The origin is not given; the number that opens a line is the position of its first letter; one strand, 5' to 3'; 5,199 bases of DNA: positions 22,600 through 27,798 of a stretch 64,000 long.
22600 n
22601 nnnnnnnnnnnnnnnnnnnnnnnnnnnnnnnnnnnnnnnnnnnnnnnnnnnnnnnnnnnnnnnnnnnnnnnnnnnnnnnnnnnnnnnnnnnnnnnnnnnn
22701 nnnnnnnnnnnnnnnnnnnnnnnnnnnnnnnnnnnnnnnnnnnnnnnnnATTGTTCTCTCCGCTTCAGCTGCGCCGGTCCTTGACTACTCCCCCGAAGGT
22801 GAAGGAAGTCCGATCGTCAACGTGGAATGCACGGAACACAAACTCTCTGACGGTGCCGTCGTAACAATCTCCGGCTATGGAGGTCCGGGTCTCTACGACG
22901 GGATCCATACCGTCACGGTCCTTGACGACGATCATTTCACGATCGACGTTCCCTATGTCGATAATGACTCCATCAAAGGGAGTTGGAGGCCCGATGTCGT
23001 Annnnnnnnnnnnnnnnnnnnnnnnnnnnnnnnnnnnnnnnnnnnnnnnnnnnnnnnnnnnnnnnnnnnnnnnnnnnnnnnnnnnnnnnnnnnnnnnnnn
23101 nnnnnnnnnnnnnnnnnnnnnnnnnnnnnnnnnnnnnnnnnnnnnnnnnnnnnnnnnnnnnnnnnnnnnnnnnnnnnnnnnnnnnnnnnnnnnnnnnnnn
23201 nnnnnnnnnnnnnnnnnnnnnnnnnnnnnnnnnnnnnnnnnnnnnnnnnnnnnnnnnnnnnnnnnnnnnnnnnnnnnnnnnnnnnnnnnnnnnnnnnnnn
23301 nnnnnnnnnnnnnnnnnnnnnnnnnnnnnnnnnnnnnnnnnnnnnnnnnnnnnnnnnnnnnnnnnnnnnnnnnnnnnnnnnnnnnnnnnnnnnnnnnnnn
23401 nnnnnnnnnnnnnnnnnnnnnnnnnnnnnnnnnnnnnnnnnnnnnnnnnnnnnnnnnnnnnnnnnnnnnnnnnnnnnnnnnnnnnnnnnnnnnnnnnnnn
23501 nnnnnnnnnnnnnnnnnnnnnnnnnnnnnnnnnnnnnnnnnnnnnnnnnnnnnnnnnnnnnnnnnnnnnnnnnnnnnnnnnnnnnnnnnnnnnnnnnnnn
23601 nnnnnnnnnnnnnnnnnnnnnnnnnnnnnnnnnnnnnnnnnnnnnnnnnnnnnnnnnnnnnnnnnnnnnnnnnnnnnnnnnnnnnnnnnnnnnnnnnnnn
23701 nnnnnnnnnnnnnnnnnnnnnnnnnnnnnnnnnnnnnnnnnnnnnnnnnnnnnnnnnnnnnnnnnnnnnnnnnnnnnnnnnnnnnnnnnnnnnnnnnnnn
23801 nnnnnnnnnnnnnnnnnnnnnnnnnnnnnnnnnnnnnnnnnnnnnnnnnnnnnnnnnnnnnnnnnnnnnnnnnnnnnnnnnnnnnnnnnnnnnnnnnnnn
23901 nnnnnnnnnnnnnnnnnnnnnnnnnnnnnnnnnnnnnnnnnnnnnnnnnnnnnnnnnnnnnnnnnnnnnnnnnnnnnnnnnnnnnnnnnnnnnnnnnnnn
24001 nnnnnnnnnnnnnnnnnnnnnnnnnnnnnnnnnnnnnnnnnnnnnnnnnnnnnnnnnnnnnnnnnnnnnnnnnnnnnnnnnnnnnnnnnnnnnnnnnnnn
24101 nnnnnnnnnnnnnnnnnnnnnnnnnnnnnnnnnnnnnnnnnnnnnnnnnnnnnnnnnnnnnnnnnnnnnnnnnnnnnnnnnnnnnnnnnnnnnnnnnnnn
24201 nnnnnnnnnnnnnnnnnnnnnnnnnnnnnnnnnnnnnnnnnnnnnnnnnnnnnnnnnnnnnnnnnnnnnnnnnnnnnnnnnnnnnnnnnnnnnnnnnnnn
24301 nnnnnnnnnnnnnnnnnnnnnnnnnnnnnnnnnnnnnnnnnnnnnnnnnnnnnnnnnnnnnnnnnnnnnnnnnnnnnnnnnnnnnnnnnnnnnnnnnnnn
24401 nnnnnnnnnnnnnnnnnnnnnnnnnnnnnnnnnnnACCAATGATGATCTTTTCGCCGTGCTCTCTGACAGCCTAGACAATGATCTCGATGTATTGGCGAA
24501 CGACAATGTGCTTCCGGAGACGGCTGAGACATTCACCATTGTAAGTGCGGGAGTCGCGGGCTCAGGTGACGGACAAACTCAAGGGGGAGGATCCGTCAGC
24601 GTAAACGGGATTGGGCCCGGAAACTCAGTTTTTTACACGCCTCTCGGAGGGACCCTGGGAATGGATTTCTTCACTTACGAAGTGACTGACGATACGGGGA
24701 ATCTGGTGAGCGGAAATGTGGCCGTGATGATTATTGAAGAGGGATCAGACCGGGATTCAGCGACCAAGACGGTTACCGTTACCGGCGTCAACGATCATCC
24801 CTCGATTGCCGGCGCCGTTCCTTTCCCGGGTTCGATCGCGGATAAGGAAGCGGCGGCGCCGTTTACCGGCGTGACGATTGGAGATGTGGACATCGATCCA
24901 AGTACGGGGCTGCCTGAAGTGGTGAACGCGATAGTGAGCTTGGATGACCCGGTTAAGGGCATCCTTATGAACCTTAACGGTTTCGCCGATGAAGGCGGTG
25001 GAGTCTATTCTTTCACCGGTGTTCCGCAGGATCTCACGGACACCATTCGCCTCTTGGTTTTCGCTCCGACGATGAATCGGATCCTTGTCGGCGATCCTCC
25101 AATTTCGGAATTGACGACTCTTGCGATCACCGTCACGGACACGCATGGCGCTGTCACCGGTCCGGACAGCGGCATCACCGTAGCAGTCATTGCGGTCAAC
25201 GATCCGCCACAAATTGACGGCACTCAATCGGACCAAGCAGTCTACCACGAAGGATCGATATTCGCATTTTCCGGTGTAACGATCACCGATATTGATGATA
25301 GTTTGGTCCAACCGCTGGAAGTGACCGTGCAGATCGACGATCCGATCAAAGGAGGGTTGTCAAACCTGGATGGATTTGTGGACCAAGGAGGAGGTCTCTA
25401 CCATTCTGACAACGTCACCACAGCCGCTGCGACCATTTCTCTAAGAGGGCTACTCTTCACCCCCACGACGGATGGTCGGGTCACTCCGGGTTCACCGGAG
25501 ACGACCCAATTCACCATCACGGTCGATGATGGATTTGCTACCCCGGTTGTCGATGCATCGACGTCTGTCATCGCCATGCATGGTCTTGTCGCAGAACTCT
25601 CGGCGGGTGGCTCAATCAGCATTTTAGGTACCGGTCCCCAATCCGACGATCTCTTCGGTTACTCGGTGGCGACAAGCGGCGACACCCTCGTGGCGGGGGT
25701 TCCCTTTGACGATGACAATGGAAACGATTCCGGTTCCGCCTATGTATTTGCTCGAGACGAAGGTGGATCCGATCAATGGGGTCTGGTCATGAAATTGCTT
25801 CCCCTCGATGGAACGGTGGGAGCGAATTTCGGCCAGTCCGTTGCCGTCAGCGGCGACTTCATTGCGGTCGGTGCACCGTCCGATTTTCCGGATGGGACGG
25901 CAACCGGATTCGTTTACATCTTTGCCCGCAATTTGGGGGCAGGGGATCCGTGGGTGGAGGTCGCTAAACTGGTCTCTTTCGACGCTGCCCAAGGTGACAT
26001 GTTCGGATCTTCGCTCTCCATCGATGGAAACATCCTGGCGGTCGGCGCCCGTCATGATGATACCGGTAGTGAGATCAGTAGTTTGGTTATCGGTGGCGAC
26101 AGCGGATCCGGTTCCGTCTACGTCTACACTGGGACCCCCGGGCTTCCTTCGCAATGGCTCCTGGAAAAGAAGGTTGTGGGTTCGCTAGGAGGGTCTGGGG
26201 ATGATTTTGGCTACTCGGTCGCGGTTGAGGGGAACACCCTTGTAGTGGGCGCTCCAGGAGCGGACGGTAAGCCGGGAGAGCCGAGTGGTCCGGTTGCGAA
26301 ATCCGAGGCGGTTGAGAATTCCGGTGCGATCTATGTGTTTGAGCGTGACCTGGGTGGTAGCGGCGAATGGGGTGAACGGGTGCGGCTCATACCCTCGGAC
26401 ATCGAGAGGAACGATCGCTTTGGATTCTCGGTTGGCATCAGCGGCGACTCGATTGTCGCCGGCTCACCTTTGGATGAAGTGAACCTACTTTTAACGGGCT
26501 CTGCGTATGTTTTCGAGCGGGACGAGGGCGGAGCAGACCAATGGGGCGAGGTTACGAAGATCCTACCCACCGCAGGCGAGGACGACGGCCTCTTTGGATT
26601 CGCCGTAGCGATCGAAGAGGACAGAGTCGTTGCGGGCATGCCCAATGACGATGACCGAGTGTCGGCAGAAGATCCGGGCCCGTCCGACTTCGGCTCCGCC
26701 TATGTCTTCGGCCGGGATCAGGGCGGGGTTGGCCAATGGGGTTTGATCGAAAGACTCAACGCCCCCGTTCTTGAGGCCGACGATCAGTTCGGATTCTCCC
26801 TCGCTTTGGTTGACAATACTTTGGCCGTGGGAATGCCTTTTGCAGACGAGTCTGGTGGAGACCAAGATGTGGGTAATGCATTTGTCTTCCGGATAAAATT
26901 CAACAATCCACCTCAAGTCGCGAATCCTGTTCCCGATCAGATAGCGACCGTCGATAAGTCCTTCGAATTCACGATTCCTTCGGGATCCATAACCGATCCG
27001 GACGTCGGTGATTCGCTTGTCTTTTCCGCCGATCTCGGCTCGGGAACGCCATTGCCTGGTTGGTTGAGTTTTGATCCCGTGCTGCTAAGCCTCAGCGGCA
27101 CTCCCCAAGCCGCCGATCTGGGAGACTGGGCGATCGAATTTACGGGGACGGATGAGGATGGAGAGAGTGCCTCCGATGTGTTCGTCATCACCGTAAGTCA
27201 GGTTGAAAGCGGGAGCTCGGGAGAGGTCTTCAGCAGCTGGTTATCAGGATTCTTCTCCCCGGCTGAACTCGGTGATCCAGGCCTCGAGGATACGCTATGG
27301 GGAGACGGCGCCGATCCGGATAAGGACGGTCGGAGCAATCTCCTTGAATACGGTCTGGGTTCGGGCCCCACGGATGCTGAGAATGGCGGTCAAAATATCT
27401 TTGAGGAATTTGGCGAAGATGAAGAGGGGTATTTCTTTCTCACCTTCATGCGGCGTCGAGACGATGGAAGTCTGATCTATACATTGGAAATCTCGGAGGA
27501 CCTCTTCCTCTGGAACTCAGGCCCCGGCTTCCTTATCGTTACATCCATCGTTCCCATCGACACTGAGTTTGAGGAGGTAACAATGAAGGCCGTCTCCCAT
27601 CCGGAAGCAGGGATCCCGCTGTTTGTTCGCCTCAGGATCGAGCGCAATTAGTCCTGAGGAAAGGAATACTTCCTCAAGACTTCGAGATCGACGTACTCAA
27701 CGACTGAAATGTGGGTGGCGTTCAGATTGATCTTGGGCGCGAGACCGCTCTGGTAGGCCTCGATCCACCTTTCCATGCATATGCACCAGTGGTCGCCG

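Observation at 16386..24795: Nested architecture: arrays of 8 and 6 Ig modules inserted before the last strand of a host domain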

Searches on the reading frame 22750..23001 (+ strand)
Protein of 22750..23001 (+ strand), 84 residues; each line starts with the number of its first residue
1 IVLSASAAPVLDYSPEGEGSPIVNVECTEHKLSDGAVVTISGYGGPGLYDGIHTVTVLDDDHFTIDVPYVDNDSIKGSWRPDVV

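Call 44: search_protein_families(library=pfam, proteins=[window:22750-23001:+], max_evalue=1)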
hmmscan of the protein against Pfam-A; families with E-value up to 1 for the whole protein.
seq(84 aa): 2 families
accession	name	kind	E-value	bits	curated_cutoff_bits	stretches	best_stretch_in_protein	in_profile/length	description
PF16190.11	E1_FCCH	-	0.011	16.2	29.5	1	26-66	10-52/70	Ubiquitin-activating enzyme E1 FCCH domain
PF12195.14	End_beta_barrel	-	0.13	12.6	35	1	22-68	18-64/83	Beta barrel domain of bacteriophage endosialidase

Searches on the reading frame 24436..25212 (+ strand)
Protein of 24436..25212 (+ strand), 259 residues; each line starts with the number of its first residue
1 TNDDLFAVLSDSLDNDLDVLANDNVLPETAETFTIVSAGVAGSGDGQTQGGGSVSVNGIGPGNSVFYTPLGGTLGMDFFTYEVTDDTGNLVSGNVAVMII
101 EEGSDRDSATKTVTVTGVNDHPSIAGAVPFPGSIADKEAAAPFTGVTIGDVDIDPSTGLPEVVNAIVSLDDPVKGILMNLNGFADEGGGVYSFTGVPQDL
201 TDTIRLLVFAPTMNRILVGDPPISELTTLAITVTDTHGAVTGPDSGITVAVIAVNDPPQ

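Call 23: find_homologous_proteins(query=window:24436-25212:+, max_evalue=0.00001)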
Query window:24436-25212:+: 1875 candidates shared short words with the query, none scored E <= 0.00001.

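Call 45: search_protein_representatives(alignment_id=A3)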
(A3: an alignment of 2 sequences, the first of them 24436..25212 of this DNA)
Query: 2 sequences, 268 profile positions. Proteins with E-value up to 0.001 (for the whole library): 5845; up to 1e-10: 1842; up to 1e-30: 315. The best 150 are listed.
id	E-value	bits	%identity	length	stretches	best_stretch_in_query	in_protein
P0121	0.0e+00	1623.0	-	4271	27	110-250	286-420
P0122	0.0e+00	1152.8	-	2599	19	110-259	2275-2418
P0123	0.0e+00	1020.2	-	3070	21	109-258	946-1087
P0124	6.3e-295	989.9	-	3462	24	103-262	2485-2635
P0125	2.7e-256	863.2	-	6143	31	104-258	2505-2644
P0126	3.4e-236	797.3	-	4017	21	3-258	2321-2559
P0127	2.9e-226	764.8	-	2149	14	109-260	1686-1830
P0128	5.9e-215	727.7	-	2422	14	103-264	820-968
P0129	1.0e-212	720.3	-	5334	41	2-110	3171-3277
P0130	2.5e-192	653.4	-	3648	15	3-238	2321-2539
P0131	2.3e-157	538.8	-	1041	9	110-259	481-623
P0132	4.1e-157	538.0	-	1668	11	107-250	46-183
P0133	2.3e-156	535.6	-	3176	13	2-254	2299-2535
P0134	7.9e-155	530.5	-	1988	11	3-250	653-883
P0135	3.1e-154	528.5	-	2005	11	93-257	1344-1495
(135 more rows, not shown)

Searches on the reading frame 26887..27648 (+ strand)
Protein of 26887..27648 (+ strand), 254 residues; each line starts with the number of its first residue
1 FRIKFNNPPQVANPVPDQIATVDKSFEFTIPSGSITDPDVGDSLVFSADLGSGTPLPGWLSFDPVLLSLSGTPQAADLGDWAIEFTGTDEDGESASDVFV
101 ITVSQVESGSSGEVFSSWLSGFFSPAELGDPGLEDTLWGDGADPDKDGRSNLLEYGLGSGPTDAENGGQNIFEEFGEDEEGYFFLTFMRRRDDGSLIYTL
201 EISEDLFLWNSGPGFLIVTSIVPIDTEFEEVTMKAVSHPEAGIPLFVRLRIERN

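Call 44: search_protein_families(library=pfam, proteins=[window:26887-27648:+], max_evalue=1)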
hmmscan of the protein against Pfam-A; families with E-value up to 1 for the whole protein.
seq(254 aa): 2 families
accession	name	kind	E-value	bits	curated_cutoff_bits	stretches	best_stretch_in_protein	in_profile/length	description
PF05345.18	He_PIG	-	1.4e-14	54.7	24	1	8-104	1-96/96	Putative Ig domain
PF17963.7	Big_9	-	0.13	13.6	23.6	1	6-102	1-89/89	Bacterial Ig domain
